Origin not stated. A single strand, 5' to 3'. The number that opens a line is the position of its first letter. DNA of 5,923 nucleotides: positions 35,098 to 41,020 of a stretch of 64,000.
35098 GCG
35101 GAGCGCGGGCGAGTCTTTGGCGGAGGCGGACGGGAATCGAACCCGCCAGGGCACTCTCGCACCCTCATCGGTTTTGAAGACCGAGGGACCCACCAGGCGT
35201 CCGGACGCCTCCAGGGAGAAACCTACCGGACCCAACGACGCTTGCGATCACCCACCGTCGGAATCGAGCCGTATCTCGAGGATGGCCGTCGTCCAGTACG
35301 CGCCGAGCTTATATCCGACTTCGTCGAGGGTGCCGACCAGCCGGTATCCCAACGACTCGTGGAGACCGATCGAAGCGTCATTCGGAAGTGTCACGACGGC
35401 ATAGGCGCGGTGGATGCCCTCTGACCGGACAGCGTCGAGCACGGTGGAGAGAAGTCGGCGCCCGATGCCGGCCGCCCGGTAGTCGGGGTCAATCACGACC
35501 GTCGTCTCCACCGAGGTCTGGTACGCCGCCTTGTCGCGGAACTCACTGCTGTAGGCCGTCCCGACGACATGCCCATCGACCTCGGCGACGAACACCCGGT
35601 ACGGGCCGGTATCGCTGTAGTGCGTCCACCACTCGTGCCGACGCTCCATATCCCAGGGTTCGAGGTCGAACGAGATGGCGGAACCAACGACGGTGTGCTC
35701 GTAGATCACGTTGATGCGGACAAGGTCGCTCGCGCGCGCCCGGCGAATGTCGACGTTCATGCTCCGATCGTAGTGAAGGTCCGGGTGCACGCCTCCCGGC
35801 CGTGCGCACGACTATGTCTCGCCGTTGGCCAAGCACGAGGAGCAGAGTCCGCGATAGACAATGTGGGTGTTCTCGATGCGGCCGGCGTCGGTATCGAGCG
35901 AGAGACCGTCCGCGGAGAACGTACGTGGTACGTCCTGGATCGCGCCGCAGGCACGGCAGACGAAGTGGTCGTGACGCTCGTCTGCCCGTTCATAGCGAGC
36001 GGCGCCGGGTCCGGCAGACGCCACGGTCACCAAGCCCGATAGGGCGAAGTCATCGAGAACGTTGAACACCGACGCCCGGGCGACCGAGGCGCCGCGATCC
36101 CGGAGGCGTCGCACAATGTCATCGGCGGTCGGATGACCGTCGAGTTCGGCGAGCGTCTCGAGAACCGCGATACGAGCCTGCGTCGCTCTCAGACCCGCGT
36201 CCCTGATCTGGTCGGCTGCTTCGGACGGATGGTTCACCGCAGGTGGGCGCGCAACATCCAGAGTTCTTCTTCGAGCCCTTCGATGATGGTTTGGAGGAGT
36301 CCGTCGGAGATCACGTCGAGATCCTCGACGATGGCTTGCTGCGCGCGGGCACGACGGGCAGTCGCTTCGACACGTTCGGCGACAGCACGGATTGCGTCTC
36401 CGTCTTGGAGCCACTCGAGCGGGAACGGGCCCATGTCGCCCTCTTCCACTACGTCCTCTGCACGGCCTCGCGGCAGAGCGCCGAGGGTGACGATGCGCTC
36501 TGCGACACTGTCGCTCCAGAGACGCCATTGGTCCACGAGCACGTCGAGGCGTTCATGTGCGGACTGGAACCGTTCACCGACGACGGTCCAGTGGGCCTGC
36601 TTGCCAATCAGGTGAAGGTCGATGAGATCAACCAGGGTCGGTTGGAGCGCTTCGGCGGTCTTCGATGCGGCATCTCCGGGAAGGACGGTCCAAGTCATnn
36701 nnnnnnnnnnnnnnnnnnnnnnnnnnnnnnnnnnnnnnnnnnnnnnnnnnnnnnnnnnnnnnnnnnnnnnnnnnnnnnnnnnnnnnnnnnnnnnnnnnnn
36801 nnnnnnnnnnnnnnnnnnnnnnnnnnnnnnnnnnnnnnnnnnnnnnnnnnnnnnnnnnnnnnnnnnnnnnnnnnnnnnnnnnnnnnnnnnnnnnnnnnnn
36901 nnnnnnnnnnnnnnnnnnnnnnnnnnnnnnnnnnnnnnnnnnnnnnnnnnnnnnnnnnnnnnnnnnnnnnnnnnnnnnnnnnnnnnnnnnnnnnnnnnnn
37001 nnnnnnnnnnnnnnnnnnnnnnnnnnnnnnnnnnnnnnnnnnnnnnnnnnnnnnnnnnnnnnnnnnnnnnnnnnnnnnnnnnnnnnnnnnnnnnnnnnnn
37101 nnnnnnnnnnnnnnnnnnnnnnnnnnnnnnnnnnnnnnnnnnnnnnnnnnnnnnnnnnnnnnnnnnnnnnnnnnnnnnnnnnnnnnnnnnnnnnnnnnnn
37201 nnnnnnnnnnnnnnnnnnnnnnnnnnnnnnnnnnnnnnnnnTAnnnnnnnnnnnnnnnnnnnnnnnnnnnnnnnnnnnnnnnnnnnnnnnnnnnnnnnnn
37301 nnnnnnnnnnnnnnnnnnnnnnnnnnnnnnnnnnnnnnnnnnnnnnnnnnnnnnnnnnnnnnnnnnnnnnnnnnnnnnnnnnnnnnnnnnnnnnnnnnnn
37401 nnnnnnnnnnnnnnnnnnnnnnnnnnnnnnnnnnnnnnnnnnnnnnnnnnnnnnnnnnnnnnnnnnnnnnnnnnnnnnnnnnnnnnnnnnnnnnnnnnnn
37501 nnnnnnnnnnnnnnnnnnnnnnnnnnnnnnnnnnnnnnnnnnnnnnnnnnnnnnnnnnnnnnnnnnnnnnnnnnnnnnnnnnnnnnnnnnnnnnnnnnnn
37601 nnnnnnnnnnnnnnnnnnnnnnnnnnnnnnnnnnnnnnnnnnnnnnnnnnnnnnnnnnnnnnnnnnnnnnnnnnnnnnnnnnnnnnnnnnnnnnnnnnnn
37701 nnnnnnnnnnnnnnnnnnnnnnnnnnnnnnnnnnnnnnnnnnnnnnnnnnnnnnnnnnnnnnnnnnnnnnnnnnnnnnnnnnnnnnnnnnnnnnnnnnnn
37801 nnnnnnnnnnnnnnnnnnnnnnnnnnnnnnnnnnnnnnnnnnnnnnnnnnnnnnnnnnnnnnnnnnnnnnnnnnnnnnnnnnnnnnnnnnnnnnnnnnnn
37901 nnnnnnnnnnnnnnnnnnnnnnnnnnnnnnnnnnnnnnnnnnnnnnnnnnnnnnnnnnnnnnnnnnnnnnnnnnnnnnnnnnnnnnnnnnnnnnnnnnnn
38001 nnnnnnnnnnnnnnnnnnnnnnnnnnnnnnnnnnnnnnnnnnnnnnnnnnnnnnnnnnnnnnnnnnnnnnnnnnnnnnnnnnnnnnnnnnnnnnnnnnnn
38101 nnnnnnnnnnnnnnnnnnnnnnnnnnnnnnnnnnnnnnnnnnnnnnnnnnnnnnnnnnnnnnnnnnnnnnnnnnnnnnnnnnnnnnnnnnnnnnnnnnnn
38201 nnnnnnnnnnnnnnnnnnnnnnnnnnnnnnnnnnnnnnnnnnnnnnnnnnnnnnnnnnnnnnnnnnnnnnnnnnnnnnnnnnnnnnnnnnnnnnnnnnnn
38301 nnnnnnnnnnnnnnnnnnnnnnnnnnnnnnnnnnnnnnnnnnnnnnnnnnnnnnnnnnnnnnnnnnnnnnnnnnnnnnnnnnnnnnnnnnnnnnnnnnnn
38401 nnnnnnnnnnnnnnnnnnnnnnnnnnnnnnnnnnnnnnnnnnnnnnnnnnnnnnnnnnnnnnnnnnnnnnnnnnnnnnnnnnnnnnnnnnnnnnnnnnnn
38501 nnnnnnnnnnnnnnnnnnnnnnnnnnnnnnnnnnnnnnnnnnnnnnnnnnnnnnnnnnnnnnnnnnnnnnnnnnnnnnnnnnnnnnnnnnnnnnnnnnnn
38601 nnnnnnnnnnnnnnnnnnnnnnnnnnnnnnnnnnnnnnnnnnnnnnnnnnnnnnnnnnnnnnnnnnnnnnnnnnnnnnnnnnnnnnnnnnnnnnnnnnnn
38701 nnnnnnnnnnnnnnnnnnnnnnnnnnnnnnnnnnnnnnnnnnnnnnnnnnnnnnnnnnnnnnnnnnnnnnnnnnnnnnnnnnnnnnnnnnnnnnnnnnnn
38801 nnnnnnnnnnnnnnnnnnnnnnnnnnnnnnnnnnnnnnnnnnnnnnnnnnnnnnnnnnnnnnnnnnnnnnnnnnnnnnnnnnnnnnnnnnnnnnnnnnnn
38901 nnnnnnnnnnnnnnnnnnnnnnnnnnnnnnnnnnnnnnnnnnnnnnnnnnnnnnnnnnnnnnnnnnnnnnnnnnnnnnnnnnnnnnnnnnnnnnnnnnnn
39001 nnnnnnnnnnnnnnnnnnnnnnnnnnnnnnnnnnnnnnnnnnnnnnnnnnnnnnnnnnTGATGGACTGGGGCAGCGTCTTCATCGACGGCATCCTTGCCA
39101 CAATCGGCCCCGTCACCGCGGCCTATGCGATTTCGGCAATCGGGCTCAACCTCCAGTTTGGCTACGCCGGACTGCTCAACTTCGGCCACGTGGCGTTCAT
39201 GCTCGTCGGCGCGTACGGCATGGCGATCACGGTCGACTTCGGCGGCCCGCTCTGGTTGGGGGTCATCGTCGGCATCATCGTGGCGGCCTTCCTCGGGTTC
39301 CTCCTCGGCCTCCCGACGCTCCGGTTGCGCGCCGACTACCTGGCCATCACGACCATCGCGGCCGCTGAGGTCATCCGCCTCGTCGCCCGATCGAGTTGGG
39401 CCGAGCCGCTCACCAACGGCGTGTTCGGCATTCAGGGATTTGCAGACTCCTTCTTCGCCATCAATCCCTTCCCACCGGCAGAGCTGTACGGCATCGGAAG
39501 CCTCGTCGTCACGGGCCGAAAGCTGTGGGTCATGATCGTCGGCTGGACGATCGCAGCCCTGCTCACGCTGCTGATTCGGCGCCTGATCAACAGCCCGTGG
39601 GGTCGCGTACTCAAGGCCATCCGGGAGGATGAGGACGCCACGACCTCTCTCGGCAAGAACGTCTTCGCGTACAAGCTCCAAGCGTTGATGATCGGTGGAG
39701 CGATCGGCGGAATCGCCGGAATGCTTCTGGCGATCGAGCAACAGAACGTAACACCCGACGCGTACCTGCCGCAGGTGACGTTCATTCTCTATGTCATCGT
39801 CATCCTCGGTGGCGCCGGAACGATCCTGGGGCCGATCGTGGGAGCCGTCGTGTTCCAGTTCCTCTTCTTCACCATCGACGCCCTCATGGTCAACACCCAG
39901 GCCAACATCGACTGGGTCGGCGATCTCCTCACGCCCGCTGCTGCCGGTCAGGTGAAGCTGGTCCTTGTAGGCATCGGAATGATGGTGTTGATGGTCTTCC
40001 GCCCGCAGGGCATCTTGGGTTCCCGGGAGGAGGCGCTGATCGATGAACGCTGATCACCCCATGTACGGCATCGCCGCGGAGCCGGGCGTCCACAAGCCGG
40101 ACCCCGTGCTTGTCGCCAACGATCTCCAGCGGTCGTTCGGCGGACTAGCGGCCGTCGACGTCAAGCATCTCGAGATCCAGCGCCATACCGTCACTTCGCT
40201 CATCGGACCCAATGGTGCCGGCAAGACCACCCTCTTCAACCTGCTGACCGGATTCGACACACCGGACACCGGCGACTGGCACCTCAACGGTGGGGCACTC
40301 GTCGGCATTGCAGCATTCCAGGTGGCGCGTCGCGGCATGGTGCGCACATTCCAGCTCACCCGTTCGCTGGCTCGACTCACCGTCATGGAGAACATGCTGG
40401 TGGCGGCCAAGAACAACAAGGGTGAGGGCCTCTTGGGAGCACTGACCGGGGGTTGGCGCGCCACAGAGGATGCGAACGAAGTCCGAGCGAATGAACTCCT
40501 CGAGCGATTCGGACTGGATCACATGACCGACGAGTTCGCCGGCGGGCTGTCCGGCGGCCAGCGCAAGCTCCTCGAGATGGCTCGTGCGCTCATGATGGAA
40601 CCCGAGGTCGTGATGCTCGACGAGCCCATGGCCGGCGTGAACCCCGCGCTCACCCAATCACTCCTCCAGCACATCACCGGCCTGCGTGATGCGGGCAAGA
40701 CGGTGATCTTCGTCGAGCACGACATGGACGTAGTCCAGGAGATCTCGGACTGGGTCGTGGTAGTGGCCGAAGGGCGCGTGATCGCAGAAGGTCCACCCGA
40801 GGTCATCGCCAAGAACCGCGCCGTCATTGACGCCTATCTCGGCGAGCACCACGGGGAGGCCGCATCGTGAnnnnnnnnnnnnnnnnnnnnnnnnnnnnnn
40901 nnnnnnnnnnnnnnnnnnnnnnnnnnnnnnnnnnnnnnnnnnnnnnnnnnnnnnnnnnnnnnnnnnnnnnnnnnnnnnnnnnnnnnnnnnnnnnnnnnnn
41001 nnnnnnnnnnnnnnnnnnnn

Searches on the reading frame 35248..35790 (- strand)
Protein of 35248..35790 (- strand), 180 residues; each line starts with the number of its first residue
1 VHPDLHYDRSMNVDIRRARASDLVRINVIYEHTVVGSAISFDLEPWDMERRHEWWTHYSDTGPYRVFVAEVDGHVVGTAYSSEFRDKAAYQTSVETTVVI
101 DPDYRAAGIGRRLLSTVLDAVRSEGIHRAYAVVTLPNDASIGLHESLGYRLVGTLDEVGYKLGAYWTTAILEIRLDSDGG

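Call 8: search_protein_families(library=pfam, proteins=[window:35248-35790:-])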
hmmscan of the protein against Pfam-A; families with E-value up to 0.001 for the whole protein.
window:35248-35790:- (180 aa): 8 families
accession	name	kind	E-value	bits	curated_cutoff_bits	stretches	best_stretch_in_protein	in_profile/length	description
PF00583.31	Acetyltransf_1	-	1.6e-19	70.7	20.7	1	44-149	14-116/116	Acetyltransferase (GNAT) family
PF13420.13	Acetyltransf_4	-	3.6e-15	56.7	24.3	1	15-165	1-150/155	Acetyltransferase (GNAT) domain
PF13508.13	Acetyltransf_7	-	7.9e-12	45.8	27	1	64-150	3-83/84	Acetyltransferase (GNAT) domain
PF13673.13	Acetyltransf_10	-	1.6e-07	31.8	23.6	1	55-153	22-111/128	Acetyltransferase (GNAT) domain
PF08445.16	FR47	-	1.6e-06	28.4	22.1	1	97-152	26-80/86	FR47-like protein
PF13302.13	Acetyltransf_3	-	1.8e-06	29.1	25.4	1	15-150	4-138/138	Acetyltransferase (GNAT) domain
PF13527.13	Acetyltransf_9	-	9.3e-05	22.9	25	1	41-150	28-125/127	Acetyltransferase (GNAT) domain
PF13480.13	Acetyltransf_6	-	0.00021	21.9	22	1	45-128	53-131/143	Acetyltransferase (GNAT) domain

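Call 13: find_encoding_contigs(protein=window:35248-35790:-, flank=10000, max_places=6)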
Protein window:35248-35790:- (180 aa): no gene with exactly this product is on record in the collection.

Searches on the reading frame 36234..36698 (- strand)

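Call 61: search_protein_families(library=pfam, proteins=[window:36234-36698:-], max_evalue=0.1)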
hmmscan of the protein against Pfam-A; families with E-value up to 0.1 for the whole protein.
window:36234-36698:- (154 aa): 1 family
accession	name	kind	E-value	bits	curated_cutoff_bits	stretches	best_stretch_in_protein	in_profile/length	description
PF00210.30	Ferritin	-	6.3e-16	59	24.5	1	16-154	2-137/142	Ferritin-like domain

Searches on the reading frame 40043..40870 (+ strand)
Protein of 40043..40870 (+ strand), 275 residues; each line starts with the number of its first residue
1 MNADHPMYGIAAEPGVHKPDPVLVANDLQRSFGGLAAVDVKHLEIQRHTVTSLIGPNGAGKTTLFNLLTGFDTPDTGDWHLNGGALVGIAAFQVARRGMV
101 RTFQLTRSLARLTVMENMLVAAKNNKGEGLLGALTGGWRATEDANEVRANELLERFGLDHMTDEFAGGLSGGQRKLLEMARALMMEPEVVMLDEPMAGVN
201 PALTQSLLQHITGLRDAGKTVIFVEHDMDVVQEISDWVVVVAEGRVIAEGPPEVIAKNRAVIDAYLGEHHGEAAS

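Call 8: search_protein_families(library=pfam, proteins=[window:40043-40870:+])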
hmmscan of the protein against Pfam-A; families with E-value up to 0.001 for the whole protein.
window:40043-40870:+ (275 aa): 6 families
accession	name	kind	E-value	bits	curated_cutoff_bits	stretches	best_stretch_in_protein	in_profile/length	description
PF00005.33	ABC_tran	-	6.8e-28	98.4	25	1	42-197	5-137/137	ABC transporter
PF12399.14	BCA_ABC_TP_C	-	2.3e-10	40.3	25.5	1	245-270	1-26/27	Branched-chain amino acid ATP-binding cassette transporter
PF13304.12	AAA_21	-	1.3e-07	32.4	27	1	50-70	1-21/304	AAA domain, putative AbiEii toxin, Type IV TA system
PF13476.12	AAA_23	-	0.00052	21.1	27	0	48-69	19-40/201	AAA domain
PF13555.12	AAA_29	-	0.00083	19.5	27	0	41-65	15-39/61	P-loop containing region of AAA domain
PF02463.25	SMC_N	-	0.00094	19.1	40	0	48-66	24-42/220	RecF/RecN/SMC N terminal domain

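Call 19: find_encoding_contigs(protein=window:40043-40870:+, flank=10000, max_places=4)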
Protein window:40043-40870:+ (275 aa): 1 contig read that carries it; 1 place shown.
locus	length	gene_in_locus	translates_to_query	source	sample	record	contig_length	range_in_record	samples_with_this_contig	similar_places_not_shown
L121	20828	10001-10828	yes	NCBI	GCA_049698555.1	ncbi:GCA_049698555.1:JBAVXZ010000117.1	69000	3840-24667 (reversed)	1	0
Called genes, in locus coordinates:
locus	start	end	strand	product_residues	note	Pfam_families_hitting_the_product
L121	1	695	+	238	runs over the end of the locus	PF01925:TauE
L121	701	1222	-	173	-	PF13560:HTH_31, PF01381:HTH_3 (weak)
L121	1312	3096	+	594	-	PF00501:AMP-binding, PF23562:AMP-binding_C_3 (weak)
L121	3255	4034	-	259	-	PF03976:PPK2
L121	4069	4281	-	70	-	-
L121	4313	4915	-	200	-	-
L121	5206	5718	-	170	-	PF13302:Acetyltransf_3 (weak), PF13420:Acetyltransf_4, PF00583:Acetyltransf_1, PF13673:Acetyltransf_10 (weak), PF13508:Acetyltransf_7, PF08445:FR47 (weak)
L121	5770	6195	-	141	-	PF01475:FUR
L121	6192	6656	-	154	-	PF00210:Ferritin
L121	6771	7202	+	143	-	PF18029:Glyoxalase_6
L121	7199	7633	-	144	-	PF00571:CBS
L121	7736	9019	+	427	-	PF02653:BPD_transp_2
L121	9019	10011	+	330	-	PF02653:BPD_transp_2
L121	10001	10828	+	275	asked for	PF00005:ABC_tran, PF13304:AAA_21 (faint), PF12399:BCA_ABC_TP_C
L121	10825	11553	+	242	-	PF00005:ABC_tran, PF02463:SMC_N (faint), PF13304:AAA_21 (faint)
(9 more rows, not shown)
